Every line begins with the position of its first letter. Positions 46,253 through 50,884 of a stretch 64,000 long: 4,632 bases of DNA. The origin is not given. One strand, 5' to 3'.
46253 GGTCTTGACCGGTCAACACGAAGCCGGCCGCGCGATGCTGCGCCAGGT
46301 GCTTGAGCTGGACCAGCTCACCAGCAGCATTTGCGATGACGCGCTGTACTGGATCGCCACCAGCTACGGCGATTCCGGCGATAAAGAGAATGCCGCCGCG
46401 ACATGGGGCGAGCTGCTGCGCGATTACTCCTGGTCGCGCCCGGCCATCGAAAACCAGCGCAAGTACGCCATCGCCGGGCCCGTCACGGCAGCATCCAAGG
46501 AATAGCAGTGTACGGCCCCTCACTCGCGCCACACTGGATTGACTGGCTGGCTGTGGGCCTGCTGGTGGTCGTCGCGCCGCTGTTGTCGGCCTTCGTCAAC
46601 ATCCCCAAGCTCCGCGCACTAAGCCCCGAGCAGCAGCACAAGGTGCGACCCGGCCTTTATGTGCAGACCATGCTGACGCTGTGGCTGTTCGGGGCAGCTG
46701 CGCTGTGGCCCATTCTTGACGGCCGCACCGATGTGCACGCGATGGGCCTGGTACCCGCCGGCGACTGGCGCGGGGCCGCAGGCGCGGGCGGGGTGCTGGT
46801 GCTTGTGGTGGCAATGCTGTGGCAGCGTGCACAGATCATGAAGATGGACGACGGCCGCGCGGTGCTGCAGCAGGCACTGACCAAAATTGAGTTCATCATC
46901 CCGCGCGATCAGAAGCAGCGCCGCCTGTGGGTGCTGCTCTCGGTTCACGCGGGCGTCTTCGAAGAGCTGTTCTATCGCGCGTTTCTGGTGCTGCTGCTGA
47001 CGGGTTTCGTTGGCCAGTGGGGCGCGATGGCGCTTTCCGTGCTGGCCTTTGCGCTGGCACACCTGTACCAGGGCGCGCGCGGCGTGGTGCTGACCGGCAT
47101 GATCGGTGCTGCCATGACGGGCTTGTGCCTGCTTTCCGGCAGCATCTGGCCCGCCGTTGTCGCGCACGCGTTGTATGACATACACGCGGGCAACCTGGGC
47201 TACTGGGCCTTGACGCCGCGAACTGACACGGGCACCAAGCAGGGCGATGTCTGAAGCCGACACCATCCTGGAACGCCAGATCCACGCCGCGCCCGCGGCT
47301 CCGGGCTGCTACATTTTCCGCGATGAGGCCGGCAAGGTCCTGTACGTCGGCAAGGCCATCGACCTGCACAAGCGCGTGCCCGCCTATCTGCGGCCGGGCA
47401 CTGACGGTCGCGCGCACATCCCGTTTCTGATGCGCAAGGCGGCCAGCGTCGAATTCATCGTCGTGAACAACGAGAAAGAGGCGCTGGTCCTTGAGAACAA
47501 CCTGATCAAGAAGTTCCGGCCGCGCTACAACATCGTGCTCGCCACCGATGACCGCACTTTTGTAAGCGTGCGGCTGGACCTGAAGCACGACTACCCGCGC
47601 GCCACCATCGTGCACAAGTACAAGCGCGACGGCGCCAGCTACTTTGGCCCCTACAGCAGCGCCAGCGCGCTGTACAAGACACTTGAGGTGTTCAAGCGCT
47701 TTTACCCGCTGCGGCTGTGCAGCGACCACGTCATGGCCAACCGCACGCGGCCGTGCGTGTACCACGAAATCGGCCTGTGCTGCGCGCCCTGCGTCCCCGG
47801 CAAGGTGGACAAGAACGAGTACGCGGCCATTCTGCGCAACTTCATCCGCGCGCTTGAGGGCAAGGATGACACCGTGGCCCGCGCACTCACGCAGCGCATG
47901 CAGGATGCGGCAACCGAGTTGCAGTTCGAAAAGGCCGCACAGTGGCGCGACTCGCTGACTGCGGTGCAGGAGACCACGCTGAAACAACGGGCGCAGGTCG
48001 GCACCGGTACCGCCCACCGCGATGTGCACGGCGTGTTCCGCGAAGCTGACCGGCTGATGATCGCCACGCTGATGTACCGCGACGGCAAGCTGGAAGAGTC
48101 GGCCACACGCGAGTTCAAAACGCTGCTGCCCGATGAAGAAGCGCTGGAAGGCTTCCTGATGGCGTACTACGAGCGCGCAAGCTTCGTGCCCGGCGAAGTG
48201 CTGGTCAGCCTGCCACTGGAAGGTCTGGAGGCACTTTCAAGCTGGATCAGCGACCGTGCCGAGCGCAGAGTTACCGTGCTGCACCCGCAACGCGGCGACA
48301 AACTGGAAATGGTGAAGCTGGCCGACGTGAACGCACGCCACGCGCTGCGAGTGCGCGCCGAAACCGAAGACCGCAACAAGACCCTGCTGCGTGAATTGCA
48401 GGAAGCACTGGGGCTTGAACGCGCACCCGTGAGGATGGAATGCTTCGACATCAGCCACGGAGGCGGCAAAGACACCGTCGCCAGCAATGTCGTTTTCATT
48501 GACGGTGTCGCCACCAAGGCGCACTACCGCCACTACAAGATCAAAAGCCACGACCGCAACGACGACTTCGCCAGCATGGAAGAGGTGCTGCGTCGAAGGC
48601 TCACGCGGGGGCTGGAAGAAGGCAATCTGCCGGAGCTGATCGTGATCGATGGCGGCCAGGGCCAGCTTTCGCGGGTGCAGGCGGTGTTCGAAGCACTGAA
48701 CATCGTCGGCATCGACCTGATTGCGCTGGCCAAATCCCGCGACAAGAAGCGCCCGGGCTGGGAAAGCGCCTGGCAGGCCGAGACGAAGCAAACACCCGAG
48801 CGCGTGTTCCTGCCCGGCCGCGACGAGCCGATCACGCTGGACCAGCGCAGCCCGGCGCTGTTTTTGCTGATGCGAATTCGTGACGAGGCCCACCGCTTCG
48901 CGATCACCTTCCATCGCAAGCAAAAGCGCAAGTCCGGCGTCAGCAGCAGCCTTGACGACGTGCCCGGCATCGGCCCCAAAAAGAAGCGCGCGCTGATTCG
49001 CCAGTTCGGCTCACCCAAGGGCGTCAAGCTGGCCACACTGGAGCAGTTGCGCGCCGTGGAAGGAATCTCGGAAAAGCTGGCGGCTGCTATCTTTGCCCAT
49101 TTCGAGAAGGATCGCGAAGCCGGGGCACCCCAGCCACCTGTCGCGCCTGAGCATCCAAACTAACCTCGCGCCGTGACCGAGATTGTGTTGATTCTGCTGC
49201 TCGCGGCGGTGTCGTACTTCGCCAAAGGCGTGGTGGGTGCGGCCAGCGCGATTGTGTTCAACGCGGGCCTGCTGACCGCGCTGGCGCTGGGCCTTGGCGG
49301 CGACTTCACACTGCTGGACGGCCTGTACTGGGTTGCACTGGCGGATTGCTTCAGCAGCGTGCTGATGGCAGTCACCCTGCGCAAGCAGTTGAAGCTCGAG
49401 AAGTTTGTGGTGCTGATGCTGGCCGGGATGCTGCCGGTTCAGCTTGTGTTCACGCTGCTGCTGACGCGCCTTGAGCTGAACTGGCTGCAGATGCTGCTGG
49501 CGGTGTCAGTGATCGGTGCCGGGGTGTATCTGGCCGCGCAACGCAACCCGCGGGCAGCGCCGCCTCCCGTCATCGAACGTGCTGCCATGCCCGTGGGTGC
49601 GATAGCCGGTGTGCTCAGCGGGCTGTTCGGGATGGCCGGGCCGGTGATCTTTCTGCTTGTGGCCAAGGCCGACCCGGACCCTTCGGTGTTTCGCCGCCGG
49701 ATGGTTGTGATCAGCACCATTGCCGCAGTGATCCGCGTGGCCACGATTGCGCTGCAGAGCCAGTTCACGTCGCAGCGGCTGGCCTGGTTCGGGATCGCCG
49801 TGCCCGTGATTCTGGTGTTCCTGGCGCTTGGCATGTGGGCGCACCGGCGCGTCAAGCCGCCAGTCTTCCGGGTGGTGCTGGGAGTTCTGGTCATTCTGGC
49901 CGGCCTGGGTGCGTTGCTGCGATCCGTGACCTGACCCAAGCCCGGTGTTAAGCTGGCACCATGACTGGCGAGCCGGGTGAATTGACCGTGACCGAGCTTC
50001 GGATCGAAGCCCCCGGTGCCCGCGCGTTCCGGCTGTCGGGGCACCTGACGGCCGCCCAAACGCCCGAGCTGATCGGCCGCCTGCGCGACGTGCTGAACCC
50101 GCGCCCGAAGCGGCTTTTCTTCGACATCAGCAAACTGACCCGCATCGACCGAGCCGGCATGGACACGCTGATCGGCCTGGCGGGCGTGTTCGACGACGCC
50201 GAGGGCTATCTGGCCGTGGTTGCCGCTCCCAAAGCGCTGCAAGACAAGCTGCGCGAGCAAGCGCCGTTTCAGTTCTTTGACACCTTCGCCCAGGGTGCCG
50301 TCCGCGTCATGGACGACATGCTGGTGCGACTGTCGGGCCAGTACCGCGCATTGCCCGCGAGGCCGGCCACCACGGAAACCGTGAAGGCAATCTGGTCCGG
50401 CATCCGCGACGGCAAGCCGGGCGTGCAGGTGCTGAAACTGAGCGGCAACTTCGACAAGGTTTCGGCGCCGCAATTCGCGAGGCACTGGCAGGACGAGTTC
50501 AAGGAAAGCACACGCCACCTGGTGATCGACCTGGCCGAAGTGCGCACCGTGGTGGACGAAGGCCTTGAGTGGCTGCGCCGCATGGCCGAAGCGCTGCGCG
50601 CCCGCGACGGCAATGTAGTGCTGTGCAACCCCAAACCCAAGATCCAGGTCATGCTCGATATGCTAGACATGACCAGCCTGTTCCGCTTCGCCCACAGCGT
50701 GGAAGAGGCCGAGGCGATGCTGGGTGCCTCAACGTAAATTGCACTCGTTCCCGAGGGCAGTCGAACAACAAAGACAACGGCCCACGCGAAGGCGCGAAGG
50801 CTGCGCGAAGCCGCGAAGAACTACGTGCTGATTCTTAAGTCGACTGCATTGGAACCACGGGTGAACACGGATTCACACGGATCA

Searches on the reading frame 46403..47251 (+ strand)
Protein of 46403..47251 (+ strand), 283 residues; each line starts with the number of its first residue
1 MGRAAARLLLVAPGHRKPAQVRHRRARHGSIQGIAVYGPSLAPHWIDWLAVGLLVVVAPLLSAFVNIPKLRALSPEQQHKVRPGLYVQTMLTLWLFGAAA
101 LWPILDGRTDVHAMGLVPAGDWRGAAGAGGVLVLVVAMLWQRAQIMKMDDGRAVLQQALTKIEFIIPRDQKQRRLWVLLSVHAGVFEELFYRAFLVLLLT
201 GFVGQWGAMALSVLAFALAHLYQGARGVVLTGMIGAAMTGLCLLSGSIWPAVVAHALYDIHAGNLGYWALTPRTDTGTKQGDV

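Call 86: search_protein_families(library=pfam, max_evalue=0.0001, proteins=[window:46403-47251:+])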
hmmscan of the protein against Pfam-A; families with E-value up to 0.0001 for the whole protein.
window:46403-47251:+ (283 aa): 1 family
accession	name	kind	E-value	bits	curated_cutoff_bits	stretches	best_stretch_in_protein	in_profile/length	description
PF02517.21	Rce1-like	-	3.1e-17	63.1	22.4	1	175-260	7-92/93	Type II CAAX prenyl endopeptidase Rce1-like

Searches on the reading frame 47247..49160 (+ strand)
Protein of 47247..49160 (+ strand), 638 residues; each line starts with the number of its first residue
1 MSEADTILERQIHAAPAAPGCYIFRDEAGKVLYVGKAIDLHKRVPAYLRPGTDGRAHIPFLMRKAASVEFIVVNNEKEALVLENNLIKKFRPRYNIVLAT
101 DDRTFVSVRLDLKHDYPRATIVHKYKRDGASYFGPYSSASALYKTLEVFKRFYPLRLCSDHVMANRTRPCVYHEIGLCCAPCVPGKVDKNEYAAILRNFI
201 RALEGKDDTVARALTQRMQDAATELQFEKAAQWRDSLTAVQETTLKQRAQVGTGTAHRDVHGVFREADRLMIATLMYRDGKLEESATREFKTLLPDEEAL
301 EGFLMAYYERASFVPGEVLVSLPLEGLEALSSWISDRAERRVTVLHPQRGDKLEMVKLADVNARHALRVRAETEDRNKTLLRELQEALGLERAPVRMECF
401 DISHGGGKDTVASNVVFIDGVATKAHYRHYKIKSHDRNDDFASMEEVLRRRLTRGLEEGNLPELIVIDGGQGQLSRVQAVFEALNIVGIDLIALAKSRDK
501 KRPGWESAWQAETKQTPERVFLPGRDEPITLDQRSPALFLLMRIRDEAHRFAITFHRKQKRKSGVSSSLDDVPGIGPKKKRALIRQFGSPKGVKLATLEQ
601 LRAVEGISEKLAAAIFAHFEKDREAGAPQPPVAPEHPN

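Call 86: search_protein_families(library=pfam, max_evalue=0.0001, proteins=[window:47247-49160:+])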
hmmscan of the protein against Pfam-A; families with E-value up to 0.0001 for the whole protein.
window:47247-49160:+ (638 aa): 7 families
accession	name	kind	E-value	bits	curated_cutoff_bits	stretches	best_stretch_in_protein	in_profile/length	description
PF08459.17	UvrC_RNaseH_dom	-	5.9e-54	182.6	22.3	1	385-553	1-159/159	UvrC RNAse H endonuclease domain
PF22920.2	UvrC_RNaseH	-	3e-23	82.4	24.3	1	258-368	2-114/116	UvrC Ribonuclease H-like domain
PF14520.12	HHH_5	-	1.5e-09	38.7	27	1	568-615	3-51/57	Helix-hairpin-helix domain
PF00633.29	HHH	-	4.8e-09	36.1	24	1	590-617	2-29/30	Helix-hairpin-helix motif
PF01541.30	GIY-YIG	-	2.2e-08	34.7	22.6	1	19-95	2-78/78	GIY-YIG catalytic domain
PF02151.25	UVR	-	5.9e-08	32.7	21.5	1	210-242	3-35/36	UvrB/uvrC motif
PF12826.13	HHH_2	-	1.6e-05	25.4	27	1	572-623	8-59/64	Helix-hairpin-helix motif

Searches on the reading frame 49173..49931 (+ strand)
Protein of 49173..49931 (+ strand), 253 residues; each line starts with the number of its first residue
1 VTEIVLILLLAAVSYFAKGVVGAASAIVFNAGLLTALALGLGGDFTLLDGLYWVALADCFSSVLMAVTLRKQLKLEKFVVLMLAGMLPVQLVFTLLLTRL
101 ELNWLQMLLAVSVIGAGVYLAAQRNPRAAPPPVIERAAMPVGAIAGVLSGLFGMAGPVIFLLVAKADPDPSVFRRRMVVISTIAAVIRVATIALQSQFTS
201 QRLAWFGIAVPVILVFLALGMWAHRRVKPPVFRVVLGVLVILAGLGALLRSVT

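Call 87: search_protein_families(library=pfam, max_evalue=0.0001, proteins=[window:49173-49931:+])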
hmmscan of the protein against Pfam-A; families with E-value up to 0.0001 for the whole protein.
window:49173-49931:+ (253 aa): 1 family
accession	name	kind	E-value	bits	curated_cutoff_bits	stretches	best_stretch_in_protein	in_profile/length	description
PF01925.25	TauE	-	3.8e-14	53.4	32.6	1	8-245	2-235/237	Sulfite exporter TauE/SafE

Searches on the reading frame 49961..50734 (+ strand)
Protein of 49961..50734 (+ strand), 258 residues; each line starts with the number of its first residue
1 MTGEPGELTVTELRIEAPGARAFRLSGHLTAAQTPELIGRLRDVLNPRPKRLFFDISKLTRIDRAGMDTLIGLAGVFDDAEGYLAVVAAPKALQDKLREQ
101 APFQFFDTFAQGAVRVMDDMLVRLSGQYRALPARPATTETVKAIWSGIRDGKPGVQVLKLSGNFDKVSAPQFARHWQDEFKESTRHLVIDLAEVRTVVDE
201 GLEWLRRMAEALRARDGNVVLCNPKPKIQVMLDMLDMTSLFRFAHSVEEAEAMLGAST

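Call 87: search_protein_families(library=pfam, max_evalue=0.0001, proteins=[window:49961-50734:+])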
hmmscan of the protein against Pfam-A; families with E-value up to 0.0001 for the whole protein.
window:49961-50734:+ (258 aa): 2 families
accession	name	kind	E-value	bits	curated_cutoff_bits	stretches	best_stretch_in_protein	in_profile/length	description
PF01740.26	STAS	-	3e-23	82.1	22.6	2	151-250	6-106/106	STAS domain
PF13466.11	STAS_2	-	3.5e-21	75.6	29.2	2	24-98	2-75/80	STAS domain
